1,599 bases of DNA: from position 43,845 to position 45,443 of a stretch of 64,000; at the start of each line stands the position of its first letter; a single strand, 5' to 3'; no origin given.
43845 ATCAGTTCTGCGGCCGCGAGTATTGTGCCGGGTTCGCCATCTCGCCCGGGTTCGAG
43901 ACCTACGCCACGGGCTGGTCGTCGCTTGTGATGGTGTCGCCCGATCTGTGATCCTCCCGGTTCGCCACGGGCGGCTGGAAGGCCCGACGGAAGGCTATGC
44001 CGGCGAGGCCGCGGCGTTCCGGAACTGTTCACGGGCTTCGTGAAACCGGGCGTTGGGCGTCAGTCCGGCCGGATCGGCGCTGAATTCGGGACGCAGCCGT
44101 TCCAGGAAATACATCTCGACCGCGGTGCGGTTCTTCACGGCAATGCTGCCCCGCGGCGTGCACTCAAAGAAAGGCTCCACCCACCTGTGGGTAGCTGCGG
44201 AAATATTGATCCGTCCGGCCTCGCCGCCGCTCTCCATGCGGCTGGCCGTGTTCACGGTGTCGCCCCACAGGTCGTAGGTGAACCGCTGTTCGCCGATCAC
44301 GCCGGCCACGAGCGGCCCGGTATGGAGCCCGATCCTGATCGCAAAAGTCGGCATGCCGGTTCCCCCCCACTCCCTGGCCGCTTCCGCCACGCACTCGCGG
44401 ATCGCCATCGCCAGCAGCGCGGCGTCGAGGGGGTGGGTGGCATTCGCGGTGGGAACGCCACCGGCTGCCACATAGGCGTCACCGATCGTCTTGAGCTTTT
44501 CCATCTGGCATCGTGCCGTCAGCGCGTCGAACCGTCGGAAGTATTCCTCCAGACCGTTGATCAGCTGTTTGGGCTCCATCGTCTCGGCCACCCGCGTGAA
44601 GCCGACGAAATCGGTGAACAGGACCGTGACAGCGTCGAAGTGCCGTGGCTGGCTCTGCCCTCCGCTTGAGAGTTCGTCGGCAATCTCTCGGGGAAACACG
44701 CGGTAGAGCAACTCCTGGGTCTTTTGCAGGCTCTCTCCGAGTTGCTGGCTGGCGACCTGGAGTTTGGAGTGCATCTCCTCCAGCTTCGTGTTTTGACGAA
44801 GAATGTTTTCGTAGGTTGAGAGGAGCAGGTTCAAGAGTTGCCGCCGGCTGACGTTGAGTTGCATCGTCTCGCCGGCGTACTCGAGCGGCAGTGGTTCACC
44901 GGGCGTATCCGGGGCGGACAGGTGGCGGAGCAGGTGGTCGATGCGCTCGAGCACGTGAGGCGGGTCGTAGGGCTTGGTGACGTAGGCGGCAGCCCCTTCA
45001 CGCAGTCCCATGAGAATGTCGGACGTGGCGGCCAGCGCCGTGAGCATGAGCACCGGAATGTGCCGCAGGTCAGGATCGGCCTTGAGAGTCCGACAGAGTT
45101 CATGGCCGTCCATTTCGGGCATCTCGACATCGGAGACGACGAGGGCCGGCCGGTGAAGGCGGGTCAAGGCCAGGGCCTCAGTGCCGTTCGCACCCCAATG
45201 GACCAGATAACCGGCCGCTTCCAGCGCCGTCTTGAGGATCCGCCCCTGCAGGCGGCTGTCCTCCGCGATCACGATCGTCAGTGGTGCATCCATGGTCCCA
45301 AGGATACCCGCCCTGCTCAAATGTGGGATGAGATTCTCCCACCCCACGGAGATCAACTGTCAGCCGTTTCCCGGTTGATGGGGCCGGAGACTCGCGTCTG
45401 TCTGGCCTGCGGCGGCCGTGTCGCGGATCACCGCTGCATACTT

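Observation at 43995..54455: Complete chemosensory operon whose last gene is a receiver-adenylate cyclase, implying a Che-type pathway with a cyclic-nucleotide output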

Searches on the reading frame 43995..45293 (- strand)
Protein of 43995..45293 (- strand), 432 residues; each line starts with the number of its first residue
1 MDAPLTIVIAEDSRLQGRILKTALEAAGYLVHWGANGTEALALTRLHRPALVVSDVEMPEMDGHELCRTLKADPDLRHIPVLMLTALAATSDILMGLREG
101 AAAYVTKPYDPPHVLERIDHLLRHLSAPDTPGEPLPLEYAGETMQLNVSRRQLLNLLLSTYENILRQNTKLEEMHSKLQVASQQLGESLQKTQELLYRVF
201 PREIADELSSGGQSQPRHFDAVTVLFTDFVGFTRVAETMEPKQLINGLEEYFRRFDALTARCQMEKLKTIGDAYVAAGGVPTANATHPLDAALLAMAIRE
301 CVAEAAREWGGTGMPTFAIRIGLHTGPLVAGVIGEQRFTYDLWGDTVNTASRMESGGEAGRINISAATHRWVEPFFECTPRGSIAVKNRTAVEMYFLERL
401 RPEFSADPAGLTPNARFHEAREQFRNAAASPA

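Call 5: search_protein_families(library=pfam, proteins=[window:43995-45293:-])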
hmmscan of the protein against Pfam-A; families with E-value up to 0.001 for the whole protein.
window:43995-45293:- (432 aa): 3 families
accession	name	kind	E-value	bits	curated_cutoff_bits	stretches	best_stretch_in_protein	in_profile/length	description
PF00211.25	Guanylate_cyc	-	3.2e-52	177.2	21.9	1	217-398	4-182/183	Adenylate and Guanylate cyclase catalytic domain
PF00072.30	Response_reg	-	1.5e-23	83.5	30.2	1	7-118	1-110/111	Response regulator receiver domain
PF07701.20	HNOBA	-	0.00017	21.6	23.4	1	165-208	173-216/216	Heme NO binding associated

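Call 9: search_protein_families(library=ncbifam, proteins=[window:43995-45293:-], max_evalue=0.01)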
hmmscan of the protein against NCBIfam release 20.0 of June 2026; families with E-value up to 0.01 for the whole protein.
window:43995-45293:- (432 aa): 91 families (the best 25 are shown)
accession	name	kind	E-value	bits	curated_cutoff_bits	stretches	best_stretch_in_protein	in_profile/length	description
NF045944.1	ResRegRpaBCyano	equivalog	3.8e-26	91.9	330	1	9-130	2-120/229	response regulator transcription factor RpaB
NF007135.0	PRK09581.1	equivalog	7.2e-26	91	474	1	6-123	4-121/457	PleD family two-component system response regulator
TIGR02154.1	PhoB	equivalog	4.5e-22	78.5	296.2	1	6-127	4-125/226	phosphate regulon transcriptional regulator PhoB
NF041733.1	resp_reg_CseB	equivalog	1.8e-21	76.6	350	1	7-130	3-123/228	two-component system response regulator CseB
NF008296.0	PRK11083.1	equivalog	2.6e-21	76.1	273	1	6-135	5-131/228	two-component system response regulator CreB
NF040689.1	MtrAB_MtrA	equivalog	5e-21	75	300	1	8-126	2-117/219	MtrAB system response regulator MtrA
NF007982.1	PRK10710.1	equivalog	7.1e-21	74.9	380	1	6-129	9-129/235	envelope stress response regulator BaeR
NF053854.1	RespRegPhoBBctds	equivalog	9.2e-20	71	270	1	7-127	1-120/225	two-component system response regulator PhoB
NF007005.1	PRK09468.1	equivalog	6.2e-18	65.1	331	1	7-138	7-134/237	osmolarity response regulator transcription factor OmpR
NF040534.1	resp_reg_YycF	equivalog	9e-18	64.4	340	1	6-126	2-119/231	response regulator YycF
NF051850.1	RespRegRprY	equivalog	1.6e-17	63.7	370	1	1-126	1-124/234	response regulator transcription factor RprY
TIGR01387.1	cztR_silR_copR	subfamily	2.4e-17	63.3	279.2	1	7-127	1-119/218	heavy metal response regulator transcription factor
NF041734.1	resp_reg_RppA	equivalog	3.2e-17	62.7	250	1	7-157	3-156/229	two-component system response regulator RppA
NF012023.0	PRK15479.1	equivalog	8.1e-17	61.5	337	1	7-124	3-118/224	transcriptional regulator TctD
NF007901.0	PRK10610.1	equivalog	3.7e-16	59.4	189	1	5-125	6-127/129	chemotaxis response regulator CheY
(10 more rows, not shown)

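Call 18: find_related_loci(query=window:43995-45293:-, collection=genome_contigs, flank=10000)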
Query window:43995-45293:- (432 aa) in genome_contigs; peptide patterns used: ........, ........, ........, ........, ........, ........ (x = any residue, [..] = any of these).
600 stretches matched a pattern (row limit reached: there are more); 585 encode a relative of the query (tblastn E <= 1e-3); the best 80 are kept; 80 distinct loci.
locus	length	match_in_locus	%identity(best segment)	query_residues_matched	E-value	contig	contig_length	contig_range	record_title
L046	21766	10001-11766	93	1-426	0e+0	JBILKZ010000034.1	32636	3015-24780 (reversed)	MAG: Pirellulales bacterium isolate ME2017-07-18_3300034272_group7_bin91 Rohwer_bin1743_scaffold_346_c1, whole genome sh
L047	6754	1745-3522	87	1-427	0e+0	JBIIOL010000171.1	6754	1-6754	MAG: Pirellulales bacterium isolate ME2002-10-08pf_3300042317_group1_bin47 Rohwer_bin1734_scaffold_8659_c1, whole genome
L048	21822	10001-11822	37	6-398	3e-70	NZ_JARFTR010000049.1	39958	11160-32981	Kamptonema sp. UHCC 0994 NODE_45_length_39958_cov_15.455474, whole genome shotgun sequence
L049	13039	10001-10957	36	28-397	3e-68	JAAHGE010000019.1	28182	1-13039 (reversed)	MAG: Desertifilum sp. SIO1I2 1I2_NODE_19, whole genome shotgun sequence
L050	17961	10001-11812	34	6-397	1e-67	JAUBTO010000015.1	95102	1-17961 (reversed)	Microcoleus sp. C2D2 NODE_35_length_95102_cov_42.488608, whole genome shotgun sequence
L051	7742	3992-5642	32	4-397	2e-67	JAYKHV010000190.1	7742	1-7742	MAG: Lyngbya sp. isolate 280001 NODE_62368656, whole genome shotgun sequence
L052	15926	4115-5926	34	6-397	1e-66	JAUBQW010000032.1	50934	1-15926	Microcoleus sp. Pol11C3 NODE_182_length_50934_cov_24.388678, whole genome shotgun sequence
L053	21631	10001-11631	32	7-397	3e-66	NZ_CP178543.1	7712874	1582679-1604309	Capilliphycus salinus ALCB114379 voucher ALCB 114379 chromosome, complete genome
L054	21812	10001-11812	33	6-397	6e-66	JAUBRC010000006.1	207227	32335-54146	Microcoleus sp. N9_B4 NODE_17_length_207227_cov_91.748598, whole genome shotgun sequence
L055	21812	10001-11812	33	6-397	1e-65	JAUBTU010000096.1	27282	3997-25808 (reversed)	Microcoleus sp. B6-A1 NODE_109_length_27282_cov_24.240765, whole genome shotgun sequence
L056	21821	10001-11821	34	4-397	8e-66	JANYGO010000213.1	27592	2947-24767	MAG: Cyanobacteria bacterium isolate 341R_metabinner_3 341R_k141_710035, whole genome shotgun sequence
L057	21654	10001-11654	33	1-397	2e-65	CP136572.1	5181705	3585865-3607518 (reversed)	MAG: Planktothrix sp. GU0601_MAG3 chromosome, complete genome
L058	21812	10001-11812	33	6-397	4e-66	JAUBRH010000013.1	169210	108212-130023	Microcoleus sp. N9_A2 NODE_29_length_169210_cov_68.085093, whole genome shotgun sequence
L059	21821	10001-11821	34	4-397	6e-65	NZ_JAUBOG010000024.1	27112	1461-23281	Microcoleus sp. herbarium19 NODE_24_length_27112_cov_13.234505, whole genome shotgun sequence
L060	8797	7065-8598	33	1-397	1e-64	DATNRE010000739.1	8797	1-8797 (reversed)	MAG TPA_asm: Candidatus Obscuribacterales bacterium isolate SMAG_U16525 k141_158015, whole genome shotgun sequence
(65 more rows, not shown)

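Call 32: search_solved_structures(query=window:43995-45293:-, show_alignments=2, max_evalue=1e-10)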
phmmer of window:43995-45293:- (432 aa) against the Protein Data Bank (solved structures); distinct sequences matched with E-value up to 1e-10: 137 (the best 60 are shown).
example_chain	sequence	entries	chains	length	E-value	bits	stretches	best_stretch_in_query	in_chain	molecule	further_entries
9u3p_A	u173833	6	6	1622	2.4e-51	178.2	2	218-379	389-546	Adenylate cyclase type 9,Protein M2-1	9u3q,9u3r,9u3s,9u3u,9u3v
7pd4_A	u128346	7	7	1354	8.8e-51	176.3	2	218-378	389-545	Adenylate cyclase 9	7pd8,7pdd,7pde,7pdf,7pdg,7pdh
6r4o_A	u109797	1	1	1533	1.5e-50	175.6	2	218-378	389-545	Adenylate cyclase 9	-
6r3q_A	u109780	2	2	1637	1.6e-50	175.5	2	218-378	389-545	Adenylate cyclase 9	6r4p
8sl3_A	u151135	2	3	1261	1.6e-49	172.2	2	173-381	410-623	Adenylate cyclase type 5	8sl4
8buz_A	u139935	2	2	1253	7.4e-43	150.2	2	218-369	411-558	Adenylate cyclase type 8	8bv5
9dzh_A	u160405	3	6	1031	1.9e-41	145.6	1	118-397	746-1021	Atrial natriuretic peptide receptor 1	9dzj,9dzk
9bcl_A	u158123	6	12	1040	1.9e-41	145.6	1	118-397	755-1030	Atrial natriuretic peptide receptor 1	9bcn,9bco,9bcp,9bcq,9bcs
9bcv_A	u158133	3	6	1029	1.9e-41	145.6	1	118-397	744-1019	Atrial natriuretic peptide receptor 1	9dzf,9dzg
5o5k_A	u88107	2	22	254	1.5e-37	132.7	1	186-397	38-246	Adenylate cyclase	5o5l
4p2f_A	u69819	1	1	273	1.3e-34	123.1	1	190-409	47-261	Adenylate cyclase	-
4p2m_A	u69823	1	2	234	1.7e-34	122.7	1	191-409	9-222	Adenylate cyclase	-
4p2x_A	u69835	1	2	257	1.9e-34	122.5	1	191-409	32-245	Adenylate cyclase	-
3et6_A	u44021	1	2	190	2.4e-34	122.2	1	220-400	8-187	Soluble guanylyl cyclase beta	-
6pas_A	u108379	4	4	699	5.3e-34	121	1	170-389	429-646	Soluble guanylyl cyclase alpha-1 subunit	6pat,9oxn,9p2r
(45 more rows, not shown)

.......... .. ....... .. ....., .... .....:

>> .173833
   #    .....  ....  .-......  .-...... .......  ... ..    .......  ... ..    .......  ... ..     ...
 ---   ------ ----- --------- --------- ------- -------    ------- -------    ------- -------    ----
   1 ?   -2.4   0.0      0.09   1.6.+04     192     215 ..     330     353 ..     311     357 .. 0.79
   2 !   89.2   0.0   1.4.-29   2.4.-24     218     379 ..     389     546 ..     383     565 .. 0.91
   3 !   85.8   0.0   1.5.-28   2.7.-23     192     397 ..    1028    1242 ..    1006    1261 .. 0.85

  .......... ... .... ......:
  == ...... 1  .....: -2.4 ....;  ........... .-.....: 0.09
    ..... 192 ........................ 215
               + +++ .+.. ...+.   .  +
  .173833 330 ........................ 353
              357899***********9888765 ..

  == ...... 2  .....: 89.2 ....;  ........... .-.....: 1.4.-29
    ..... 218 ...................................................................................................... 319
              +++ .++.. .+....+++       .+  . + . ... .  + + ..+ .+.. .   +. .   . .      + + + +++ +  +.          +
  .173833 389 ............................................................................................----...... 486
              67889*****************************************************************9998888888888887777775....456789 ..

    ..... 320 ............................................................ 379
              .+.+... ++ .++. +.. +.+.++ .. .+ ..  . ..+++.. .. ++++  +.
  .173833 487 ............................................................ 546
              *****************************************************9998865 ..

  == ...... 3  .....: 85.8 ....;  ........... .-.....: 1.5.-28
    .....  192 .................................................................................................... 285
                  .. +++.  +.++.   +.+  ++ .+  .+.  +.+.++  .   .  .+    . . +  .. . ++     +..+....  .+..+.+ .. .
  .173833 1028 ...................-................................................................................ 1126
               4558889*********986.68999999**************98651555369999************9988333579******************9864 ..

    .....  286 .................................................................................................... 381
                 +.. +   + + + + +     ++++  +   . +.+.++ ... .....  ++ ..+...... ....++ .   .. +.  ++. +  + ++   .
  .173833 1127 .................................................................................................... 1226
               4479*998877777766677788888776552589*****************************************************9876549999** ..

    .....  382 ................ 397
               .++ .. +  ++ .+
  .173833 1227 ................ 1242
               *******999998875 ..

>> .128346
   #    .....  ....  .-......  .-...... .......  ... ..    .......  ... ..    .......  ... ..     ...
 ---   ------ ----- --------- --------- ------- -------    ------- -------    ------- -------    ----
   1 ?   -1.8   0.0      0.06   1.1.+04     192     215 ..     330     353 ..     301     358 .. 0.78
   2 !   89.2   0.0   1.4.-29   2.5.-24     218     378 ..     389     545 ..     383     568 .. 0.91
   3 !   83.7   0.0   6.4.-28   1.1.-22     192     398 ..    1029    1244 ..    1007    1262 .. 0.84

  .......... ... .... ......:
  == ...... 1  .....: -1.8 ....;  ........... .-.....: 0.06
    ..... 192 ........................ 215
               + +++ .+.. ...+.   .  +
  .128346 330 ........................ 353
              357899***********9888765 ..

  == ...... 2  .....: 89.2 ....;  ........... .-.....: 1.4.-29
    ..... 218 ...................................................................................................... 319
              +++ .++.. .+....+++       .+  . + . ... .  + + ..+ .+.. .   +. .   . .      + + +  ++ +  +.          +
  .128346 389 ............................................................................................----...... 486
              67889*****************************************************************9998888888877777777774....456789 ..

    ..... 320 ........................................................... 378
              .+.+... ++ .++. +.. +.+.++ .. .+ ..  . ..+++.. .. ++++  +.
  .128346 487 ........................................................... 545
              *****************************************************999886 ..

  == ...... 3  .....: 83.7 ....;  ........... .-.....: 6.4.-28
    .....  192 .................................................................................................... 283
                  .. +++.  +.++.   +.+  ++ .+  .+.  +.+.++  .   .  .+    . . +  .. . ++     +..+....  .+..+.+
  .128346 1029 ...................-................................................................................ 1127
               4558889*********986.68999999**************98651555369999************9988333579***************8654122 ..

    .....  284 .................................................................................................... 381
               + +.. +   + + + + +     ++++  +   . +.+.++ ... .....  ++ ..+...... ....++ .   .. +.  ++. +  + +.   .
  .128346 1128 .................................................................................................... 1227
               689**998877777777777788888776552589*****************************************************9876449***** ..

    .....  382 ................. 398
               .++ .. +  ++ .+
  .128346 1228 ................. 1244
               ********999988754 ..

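Call 67: find_homologous_proteins(query=window:43995-45293:-, max_evalue=1e-30)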
Query window:43995-45293:- (432 aa): 4156 proteins with E <= 1e-30 among 8000 candidates; the best 120 are listed.
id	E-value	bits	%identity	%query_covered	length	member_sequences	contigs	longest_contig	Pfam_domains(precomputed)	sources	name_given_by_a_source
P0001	3.8e-263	891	92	100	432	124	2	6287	PF00211.26,PF00072.31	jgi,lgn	jgi:class 3 adenylate cyclase/DNA-binding response OmpR family regulator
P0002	8.4e-259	876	90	100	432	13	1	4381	PF00211.26,PF00072.31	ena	-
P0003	3.0e-258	875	90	100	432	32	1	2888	PF00211.26,PF00072.31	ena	-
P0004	2.4e-257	872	90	100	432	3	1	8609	PF00211.26,PF00072.31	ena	-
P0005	2.6e-257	871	90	99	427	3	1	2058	PF00211.26,PF00072.31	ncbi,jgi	jgi:class 3 adenylate cyclase/DNA-binding response OmpR family regulator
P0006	4.1e-257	871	89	100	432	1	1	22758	PF00211.26,PF00072.31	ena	-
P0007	4.8e-257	871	90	100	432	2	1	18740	PF00211.26,PF00072.31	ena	-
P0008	1.5e-255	866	89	100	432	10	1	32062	PF00211.26,PF00072.31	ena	-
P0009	1.8e-255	865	89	100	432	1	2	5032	PF00211.26,PF00072.31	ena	-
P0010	7.0e-255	863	89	99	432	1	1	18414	PF00211.26,PF00072.31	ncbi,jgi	jgi:class 3 adenylate cyclase/DNA-binding response OmpR family regulator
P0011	9.4e-254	860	88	100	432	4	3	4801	PF00211.26,PF00072.31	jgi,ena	-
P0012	5.4e-253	857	88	100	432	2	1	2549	PF00211.26,PF00072.31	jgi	-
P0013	1.3e-252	856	88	100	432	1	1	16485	PF00211.26,PF00072.31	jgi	-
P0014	2.1e-252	855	89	97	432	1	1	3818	PF00211.26,PF00072.31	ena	-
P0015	4.0e-252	854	89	97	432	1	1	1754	PF00211.26,PF00072.31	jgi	jgi:class 3 adenylate cyclase/CheY-like chemotaxis protein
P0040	1.2e-212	724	77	99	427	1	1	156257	PF00211.26,PF00072.31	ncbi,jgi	jgi:class 3 adenylate cyclase/CheY-like chemotaxis protein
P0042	2.4e-207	707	78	96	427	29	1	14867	PF00211.26,PF00072.31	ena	-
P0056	1.7e-191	655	71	95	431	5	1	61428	PF00211.26,PF00072.31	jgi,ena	jgi:class 3 adenylate cyclase/CheY-like chemotaxis protein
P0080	5.2e-185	633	69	98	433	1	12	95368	PF00211.26,PF00072.31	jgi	jgi:adenylate cyclase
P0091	1.5e-180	619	66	99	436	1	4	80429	PF00211.26,PF00072.31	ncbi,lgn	ncbi:MAG: adenylate/guanylate cyclase domain-containing protein [Pirellulales bacterium]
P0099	4.5e-160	551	60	97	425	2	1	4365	PF00211.26,PF00072.31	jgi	jgi:class 3 adenylate cyclase/ActR/RegA family two-component response regulator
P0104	3.7e-124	433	47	99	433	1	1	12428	PF00211.26,PF00072.31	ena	-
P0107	3.2e-120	420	44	98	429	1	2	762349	PF00211.26,PF00072.31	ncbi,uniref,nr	ncbi:adenylate/guanylate cyclase domain-containing protein [Leptospira idonii]|uniref:Adenylate/guan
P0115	1.2e-117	411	46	97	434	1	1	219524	PF00211.26,PF00072.31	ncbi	-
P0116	2.3e-117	411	47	97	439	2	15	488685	PF00211.26,PF00072.31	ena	-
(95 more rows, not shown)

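Call 68: find_encoding_contigs(protein=P0040, flank=10000, max_places=2)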
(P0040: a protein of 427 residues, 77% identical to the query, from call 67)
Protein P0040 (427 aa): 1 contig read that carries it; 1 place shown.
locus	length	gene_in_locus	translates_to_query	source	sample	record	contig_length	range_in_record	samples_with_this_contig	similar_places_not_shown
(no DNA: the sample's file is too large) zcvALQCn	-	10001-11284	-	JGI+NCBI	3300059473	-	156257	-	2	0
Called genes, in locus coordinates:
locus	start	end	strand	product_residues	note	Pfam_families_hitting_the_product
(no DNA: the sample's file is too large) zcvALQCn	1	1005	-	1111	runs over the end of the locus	-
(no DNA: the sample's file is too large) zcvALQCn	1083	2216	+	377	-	PF01447:Peptidase_M4, PF02868:Peptidase_M4_C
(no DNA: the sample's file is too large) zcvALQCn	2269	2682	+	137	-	-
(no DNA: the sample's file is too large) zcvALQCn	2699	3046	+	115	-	PF00903:Glyoxalase (weak), PF18029:Glyoxalase_6 (weak)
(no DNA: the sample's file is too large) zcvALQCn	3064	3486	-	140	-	PF01894:YjbQ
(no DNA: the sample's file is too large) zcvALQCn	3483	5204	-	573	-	PF07969:Amidohydro_3, PF01979:Amidohydro_1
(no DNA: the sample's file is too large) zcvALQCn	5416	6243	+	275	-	PF13505:OMP_b-brl (weak)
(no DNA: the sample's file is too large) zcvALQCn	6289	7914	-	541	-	PF00118:Cpn60_TCP1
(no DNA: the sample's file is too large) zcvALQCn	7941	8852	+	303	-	PF08032:SpoU_sub_bind, PF00588:SpoU_methylase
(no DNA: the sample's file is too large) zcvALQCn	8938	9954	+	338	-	PF02608:Bmp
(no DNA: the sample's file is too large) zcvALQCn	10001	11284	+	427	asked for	PF00072:Response_reg, PF00211:Guanylate_cyc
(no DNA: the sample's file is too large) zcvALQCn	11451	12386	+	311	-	PF01182:Glucosamine_iso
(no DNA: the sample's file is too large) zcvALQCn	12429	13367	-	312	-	PF00480:ROK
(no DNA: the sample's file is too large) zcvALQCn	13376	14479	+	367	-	-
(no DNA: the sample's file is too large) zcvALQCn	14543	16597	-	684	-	PF00069:Pkinase, PF07714:PK_Tyr_Ser-Thr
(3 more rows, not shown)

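Call 69: find_encoding_contigs(protein=P0091, flank=10000, max_places=2)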
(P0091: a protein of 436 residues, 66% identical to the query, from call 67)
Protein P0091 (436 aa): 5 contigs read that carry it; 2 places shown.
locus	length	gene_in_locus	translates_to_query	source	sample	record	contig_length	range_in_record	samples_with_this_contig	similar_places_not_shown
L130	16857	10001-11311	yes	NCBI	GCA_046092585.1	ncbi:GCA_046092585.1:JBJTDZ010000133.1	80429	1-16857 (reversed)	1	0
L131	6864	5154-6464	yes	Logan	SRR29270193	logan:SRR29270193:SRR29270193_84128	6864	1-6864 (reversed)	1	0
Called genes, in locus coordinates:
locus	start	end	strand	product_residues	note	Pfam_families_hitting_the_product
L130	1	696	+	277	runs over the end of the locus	PF01509:TruB_N, PF16198:TruB_C_2 (faint)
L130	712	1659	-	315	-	PF00892:EamA (weak)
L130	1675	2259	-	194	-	PF07885:Ion_trans_2 (weak)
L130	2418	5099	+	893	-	PF13491:FtsK_4TM, PF17854:FtsK_alpha, PF01580:FtsK_SpoIIIE, PF12846:AAA_10 (faint), PF09397:FtsK_gamma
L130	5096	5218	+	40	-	-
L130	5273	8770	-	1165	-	PF07995:GSDH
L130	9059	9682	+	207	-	-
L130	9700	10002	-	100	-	-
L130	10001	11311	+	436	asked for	PF00072:Response_reg, PF00211:Guanylate_cyc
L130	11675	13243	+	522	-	PF00682:HMGL-like, PF22617:HCS_D2, PF08502:LeuA_dimer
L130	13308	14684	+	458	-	PF13360:PQQ_2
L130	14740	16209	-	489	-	PF07394:DUF1501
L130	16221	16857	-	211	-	PF07587:PSD1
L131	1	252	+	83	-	?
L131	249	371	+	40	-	-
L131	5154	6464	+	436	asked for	PF00072:Response_reg, PF00211:Guanylate_cyc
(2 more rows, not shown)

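Call 70: find_encoding_contigs(protein=P0080, flank=10000, max_places=2)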
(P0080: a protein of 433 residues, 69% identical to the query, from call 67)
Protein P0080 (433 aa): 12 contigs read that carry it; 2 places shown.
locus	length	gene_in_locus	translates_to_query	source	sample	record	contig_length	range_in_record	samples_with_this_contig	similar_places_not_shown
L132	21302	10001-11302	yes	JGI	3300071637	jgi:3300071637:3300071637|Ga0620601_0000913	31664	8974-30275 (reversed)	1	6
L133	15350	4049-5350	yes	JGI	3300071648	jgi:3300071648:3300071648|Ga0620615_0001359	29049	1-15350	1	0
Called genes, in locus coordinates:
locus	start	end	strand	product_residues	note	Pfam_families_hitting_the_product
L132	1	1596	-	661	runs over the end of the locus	PF13442:Cytochrome_CBB3 (weak), PF07626:PSD3, PF07637:PSD5, PF07631:PSD4, PF07627:PSCyt3, PF07624:PSD2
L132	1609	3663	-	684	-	-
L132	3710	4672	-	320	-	PF00892:EamA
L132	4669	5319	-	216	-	PF07885:Ion_trans_2 (weak)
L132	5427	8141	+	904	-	PF13491:FtsK_4TM, PF17854:FtsK_alpha, PF01580:FtsK_SpoIIIE, PF12846:AAA_10 (faint), PF09397:FtsK_gamma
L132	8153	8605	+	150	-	PF00892:EamA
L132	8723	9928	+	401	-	PF01244:Peptidase_M19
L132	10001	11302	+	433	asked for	PF00072:Response_reg, PF00211:Guanylate_cyc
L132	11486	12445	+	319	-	PF00089:Trypsin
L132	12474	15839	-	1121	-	PF23500:DUF7133, PF07995:GSDH, PF13646:HEAT_2 (weak), PF00034:Cytochrom_C (faint)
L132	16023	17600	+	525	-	PF00682:HMGL-like, PF22617:HCS_D2, PF08502:LeuA_dimer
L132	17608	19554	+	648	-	PF06439:3keto-disac_hyd, PF07995:GSDH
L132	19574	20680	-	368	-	PF13776:DUF4172, PF02661:Fic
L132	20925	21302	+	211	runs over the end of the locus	-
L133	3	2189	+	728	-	?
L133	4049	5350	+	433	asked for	PF00072:Response_reg, PF00211:Guanylate_cyc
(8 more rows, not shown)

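Call 72: find_encoding_contigs(protein=P0056, flank=10000, max_places=2)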
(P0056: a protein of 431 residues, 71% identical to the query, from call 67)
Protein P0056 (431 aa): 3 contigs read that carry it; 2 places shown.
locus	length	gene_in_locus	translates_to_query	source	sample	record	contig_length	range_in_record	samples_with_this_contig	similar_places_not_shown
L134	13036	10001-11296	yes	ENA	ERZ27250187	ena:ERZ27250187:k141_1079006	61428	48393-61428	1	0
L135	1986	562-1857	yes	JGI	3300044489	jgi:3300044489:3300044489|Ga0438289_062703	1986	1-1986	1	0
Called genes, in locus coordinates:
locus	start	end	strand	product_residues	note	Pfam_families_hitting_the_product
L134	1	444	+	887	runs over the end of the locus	PF22422:MGH1-like_GH, PF03200:Glyco_hydro_63 (weak), PF22422:MGH1-like_GH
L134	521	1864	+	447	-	PF03435:Sacchrp_dh_NADP (faint), PF16653:Sacchrp_dh_C (weak)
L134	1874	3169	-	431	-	PF07394:DUF1501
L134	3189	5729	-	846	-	PF07583:PSCyt2, PF07587:PSD1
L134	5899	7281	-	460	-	PF01663:Phosphodiest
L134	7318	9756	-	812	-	-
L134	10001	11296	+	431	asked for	PF00072:Response_reg, PF00211:Guanylate_cyc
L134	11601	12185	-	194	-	PF08843:AbiEii (weak)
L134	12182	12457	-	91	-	PF18993:Rv0078B (weak)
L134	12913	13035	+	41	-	?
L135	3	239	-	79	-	?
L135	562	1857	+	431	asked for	PF00072:Response_reg, PF00211:Guanylate_cyc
